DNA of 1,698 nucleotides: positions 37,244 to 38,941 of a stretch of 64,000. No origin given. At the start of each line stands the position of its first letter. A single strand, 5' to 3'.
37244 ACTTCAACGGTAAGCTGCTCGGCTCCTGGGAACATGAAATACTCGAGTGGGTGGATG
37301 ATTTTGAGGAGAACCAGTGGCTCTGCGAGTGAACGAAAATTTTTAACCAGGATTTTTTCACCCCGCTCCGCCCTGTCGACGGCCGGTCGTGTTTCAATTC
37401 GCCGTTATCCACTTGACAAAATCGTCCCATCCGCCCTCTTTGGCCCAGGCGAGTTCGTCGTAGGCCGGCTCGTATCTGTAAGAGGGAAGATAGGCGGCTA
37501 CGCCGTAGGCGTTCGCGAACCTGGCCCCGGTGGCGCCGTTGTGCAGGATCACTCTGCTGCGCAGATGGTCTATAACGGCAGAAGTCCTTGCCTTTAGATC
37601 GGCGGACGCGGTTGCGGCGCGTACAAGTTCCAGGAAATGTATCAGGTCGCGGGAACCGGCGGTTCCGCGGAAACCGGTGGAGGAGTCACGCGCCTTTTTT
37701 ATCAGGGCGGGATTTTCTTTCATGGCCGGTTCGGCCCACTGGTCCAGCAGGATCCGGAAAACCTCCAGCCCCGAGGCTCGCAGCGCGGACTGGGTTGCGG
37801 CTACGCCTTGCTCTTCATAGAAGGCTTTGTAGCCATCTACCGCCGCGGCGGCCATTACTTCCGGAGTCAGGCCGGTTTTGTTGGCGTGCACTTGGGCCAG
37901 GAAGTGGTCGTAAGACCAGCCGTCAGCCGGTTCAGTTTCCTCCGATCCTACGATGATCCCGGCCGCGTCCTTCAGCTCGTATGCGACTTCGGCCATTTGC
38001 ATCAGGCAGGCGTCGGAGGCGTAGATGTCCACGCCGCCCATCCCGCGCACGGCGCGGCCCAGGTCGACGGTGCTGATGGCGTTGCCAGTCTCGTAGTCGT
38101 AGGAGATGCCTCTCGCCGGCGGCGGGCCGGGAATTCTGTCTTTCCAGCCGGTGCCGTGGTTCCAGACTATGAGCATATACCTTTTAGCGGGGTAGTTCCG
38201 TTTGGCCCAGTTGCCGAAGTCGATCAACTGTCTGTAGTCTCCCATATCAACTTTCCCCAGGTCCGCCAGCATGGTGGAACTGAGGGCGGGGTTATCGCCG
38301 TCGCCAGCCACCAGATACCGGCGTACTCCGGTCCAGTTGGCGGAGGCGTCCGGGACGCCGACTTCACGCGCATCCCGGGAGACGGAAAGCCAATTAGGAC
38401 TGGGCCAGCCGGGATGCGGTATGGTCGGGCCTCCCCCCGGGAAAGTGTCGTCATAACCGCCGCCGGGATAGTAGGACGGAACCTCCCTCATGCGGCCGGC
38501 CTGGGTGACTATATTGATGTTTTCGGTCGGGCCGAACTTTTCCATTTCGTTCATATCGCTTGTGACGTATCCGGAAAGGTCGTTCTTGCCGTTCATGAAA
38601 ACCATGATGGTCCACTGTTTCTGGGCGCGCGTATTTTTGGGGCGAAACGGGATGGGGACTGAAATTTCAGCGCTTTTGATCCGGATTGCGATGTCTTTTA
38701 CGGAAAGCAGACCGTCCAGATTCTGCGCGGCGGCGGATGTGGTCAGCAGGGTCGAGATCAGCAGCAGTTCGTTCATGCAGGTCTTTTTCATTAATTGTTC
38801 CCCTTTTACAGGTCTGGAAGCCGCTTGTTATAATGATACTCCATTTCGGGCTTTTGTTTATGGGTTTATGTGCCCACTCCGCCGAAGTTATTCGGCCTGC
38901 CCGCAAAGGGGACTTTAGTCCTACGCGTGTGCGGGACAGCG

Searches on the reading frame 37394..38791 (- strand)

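Call 55: search_protein_families(library=pfam, proteins=[window:37394-38791:-], max_evalue=0.00001)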
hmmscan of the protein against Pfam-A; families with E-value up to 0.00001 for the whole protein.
window:37394-38791:- (465 aa): 1 family
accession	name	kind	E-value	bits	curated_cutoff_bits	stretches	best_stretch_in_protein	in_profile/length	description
PF03415.19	Peptidase_C11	-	7.8e-41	141.2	25.8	1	64-459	1-356/359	Clostripain family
